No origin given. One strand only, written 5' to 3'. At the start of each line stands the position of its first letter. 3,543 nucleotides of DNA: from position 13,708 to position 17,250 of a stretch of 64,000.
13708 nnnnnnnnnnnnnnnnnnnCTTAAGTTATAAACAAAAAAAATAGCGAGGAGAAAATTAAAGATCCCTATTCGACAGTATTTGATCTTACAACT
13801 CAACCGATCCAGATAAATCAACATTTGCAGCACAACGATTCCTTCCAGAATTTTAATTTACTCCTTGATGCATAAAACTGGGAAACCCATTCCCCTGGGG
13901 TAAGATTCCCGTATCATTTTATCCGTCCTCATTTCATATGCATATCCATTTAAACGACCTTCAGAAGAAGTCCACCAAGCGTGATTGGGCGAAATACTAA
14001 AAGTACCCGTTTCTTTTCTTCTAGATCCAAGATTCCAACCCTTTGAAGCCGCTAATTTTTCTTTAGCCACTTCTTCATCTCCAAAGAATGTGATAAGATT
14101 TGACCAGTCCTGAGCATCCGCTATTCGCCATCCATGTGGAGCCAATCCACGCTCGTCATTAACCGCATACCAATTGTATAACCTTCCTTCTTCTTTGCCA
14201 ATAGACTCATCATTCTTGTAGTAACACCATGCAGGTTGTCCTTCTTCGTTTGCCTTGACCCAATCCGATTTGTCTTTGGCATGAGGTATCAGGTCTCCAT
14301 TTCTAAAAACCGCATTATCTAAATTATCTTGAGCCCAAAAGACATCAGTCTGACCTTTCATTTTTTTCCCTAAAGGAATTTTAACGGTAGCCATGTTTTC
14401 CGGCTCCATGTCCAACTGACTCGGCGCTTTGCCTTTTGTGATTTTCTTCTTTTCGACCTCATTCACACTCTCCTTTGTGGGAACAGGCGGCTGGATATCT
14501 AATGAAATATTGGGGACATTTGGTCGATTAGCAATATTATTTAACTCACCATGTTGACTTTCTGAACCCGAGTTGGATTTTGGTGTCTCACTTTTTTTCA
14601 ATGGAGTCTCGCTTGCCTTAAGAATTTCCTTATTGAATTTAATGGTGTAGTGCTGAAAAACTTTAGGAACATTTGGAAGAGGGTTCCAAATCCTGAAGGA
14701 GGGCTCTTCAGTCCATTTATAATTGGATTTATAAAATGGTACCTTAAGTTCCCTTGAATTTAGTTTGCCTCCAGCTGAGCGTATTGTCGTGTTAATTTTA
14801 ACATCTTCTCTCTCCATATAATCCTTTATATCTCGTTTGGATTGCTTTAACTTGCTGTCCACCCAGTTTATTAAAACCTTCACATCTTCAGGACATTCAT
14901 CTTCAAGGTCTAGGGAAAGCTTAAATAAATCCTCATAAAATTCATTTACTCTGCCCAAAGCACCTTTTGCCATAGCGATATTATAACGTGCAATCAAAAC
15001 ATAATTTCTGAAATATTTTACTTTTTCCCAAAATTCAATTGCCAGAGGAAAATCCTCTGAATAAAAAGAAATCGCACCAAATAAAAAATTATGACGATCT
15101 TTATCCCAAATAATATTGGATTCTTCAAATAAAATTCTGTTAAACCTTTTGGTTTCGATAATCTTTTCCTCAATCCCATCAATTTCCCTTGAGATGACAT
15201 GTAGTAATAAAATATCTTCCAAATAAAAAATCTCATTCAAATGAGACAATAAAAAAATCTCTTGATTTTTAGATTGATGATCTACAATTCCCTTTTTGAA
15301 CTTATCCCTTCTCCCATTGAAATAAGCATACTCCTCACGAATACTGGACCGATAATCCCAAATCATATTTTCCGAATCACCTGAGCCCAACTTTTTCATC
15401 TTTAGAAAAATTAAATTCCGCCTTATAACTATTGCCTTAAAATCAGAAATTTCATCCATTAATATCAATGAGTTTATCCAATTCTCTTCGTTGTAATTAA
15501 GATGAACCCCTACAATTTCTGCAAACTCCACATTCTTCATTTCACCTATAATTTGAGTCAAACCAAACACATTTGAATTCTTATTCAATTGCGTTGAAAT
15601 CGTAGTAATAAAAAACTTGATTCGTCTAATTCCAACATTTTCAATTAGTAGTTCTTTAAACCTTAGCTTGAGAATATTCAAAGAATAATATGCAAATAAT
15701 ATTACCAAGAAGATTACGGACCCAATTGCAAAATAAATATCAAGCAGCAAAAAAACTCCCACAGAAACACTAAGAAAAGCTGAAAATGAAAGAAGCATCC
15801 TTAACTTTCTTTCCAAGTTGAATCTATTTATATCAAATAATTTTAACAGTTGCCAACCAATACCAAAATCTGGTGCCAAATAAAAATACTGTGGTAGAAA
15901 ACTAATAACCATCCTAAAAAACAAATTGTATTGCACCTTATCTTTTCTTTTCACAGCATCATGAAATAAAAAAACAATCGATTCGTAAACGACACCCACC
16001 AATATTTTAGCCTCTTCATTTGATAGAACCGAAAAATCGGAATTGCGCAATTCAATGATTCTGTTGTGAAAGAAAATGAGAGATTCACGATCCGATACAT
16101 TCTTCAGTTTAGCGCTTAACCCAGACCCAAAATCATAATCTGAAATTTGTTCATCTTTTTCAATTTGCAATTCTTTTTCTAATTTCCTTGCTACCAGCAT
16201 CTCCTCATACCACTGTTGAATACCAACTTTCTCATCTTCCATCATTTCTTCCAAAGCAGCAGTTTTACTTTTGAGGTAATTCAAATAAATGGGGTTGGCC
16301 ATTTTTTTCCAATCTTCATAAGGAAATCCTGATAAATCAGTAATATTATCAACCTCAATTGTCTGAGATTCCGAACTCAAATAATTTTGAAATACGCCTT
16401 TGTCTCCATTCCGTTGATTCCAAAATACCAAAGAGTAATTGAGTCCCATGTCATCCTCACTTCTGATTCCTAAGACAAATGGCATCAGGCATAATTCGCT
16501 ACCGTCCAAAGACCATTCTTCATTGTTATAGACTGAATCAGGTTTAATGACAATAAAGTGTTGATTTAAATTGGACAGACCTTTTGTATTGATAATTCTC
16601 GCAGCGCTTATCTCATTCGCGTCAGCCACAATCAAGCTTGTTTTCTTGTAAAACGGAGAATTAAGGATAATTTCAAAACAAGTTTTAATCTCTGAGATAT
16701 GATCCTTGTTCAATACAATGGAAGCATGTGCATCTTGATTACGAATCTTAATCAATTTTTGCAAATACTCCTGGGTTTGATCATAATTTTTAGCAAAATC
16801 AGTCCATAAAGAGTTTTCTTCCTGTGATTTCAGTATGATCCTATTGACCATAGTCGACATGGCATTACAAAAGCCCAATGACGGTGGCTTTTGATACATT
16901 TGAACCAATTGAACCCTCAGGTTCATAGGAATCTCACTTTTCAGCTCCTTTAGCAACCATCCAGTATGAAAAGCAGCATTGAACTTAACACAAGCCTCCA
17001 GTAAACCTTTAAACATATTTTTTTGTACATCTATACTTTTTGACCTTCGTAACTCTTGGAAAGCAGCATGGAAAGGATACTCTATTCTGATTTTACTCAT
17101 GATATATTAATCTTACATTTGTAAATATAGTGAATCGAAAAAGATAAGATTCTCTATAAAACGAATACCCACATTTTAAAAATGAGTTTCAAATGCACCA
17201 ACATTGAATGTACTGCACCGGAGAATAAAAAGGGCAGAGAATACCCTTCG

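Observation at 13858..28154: Three adjacent giant genes share one N-terminal HEPN-like (Rx4-6H) module in different chassis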

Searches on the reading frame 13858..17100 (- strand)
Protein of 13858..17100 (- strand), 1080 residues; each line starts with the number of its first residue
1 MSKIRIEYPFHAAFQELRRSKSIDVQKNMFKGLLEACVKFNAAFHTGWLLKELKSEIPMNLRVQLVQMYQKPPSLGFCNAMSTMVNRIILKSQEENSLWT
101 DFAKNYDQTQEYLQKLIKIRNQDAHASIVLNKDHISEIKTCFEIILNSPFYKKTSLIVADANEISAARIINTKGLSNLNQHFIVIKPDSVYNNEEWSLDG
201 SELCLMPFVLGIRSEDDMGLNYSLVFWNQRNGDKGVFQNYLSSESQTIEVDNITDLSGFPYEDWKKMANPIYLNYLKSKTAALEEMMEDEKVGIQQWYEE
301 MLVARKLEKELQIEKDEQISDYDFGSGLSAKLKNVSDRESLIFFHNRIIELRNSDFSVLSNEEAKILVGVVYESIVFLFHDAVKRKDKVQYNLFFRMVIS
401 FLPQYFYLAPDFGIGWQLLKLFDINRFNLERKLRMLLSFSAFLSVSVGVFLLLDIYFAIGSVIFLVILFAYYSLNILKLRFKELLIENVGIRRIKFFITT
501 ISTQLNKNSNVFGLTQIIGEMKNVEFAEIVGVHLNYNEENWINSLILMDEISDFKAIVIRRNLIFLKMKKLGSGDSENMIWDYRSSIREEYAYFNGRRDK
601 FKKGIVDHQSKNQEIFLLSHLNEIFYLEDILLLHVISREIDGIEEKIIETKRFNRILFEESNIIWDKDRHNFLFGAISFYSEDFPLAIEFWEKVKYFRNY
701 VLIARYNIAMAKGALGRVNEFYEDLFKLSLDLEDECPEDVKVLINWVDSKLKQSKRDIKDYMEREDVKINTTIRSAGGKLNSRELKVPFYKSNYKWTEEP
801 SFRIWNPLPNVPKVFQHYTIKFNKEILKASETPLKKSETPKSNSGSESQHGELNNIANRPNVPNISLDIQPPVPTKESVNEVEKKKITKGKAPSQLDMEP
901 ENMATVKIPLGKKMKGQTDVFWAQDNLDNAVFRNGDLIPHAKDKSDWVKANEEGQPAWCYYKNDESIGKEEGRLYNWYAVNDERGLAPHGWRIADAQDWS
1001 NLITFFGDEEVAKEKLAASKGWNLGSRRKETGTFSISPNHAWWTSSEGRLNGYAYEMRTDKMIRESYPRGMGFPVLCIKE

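Call 6: search_protein_families(library=pfam, proteins=[window:13858-17100:-], max_evalue=0.1)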
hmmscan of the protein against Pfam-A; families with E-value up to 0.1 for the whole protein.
window:13858-17100:- (1080 aa): 2 families
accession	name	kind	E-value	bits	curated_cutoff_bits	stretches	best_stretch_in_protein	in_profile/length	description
PF09603.15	Fib_succ_major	-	3.8e-19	70.1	33.9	1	920-1046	6-137/187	Fibrobacter succinogenes major domain (Fib_succ_major)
PF18086.7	PPIP5K2_N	-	0.091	13.4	35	0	637-687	14-65/90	Diphosphoinositol pentakisphosphate kinase 2 N-terminal domain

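Call 7: search_protein_families(library=padloc, proteins=[window:13858-17100:-], max_evalue=0.1)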
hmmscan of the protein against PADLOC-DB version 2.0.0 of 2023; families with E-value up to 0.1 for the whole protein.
window:13858-17100:- (1080 aa): 0 families

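Call 12: search_protein_families(library=ncbifam, proteins=[window:13858-17100:-], max_evalue=1)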
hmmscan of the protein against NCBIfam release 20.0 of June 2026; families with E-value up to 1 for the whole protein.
window:13858-17100:- (1080 aa): 1 family
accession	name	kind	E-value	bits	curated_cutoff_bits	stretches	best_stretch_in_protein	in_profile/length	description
TIGR02145.1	Fib_succ_major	domain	2.3e-12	47.9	41.65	1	955-1047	31-125/176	FISUMP domain-containing protein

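Call 49: find_encoding_contigs(protein=window:13858-17100:-, flank=10000, max_places=4)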
Protein window:13858-17100:- (1080 aa): 2 contigs read that carry it; 1 place shown.
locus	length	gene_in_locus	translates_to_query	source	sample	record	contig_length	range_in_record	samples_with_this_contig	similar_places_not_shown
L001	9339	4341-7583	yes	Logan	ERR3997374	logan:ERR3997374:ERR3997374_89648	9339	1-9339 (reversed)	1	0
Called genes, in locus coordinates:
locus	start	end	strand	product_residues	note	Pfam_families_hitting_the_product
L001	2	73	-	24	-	?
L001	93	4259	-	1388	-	PF13424:TPR_12, PF13424:TPR_12, PF24885:TPR_NPHP3, PF14938:SNAP (weak), PF13424:TPR_12, PF24885:TPR_NPHP3 (weak), PF00515:TPR_1 (weak), PF13424:TPR_12, +9 more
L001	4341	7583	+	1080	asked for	PF09603:Fib_succ_major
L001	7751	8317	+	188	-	-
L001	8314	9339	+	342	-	?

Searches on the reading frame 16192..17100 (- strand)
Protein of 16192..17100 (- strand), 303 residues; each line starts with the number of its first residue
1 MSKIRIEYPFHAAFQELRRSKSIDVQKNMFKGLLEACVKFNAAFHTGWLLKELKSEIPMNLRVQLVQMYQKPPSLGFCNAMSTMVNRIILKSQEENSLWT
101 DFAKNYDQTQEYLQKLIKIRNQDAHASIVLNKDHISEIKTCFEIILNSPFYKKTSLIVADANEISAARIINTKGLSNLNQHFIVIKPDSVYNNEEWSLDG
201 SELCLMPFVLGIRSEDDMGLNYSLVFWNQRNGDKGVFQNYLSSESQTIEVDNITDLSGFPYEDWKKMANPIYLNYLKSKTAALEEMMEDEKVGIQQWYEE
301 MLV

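Call 11: search_protein_families(library=pfam, proteins=[window:16192-17100:-], max_evalue=10)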
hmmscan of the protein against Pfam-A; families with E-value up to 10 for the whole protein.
seq(303 aa): 0 families

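Call 15: find_homologous_proteins(query=window:16264-17100:-)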
Query seq(279 aa) (279 aa): 1 proteins with E <= 0.001 among 360 candidates.
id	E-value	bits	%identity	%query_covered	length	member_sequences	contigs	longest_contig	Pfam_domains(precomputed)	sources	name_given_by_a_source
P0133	2.1e-95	337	53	100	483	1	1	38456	-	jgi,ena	-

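Call 62: find_encoding_contigs(protein=P0133, flank=10000, max_places=3)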
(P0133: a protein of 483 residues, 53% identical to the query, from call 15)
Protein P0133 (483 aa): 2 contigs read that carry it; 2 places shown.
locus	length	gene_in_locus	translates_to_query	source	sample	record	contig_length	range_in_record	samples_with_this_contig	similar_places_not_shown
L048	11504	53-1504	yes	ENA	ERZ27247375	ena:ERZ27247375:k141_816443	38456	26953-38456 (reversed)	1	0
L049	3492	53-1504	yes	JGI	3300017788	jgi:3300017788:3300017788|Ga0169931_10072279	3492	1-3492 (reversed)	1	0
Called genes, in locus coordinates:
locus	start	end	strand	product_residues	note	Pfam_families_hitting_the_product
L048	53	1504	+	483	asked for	-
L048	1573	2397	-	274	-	PF13276:HTH_21 (weak), PF00665:rve, PF24764:rva_4, PF13683:rve_3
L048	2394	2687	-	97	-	PF01527:HTH_Tnp_1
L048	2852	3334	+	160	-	-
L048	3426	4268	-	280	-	PF13276:HTH_21, PF00665:rve, PF24764:rva_4, PF13683:rve_3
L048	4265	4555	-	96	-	PF01527:HTH_Tnp_1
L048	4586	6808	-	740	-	-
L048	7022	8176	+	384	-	PF16148:DUF4856 (faint)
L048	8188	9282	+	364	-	PF09375:Peptidase_M75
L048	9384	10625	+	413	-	PF05090:HTTM, PF22777:VKGC_lumenal_dom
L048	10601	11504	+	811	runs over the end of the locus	PF13620:CarboxypepD_reg, PF13715:CarbopepD_reg_2, PF07715:Plug, PF00593:TonB_dep_Rec_b-barrel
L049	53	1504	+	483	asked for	-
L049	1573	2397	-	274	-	PF13276:HTH_21 (weak), PF00665:rve, PF24764:rva_4, PF13683:rve_3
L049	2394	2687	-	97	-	PF01527:HTH_Tnp_1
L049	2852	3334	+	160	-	-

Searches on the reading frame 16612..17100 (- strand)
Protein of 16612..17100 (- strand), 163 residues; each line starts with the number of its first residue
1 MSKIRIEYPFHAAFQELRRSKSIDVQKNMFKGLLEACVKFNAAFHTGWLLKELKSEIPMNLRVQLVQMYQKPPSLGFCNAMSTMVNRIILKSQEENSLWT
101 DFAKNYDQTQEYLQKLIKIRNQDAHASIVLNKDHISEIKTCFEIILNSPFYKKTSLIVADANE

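Call 63: search_protein_families(library=pfam, proteins=[window:16612-17100:-], max_evalue=10)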
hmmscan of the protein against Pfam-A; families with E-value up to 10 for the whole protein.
seq(163 aa): 2 families
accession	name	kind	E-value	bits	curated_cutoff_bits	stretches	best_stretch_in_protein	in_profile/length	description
PF00621.25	RhoGEF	-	0.04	14.5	27.6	1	43-149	50-123/180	RhoGEF domain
PF13507.12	GATase_5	-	0.11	12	27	1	74-134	93-153/260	CobB/CobQ-like glutamine amidotransferase domain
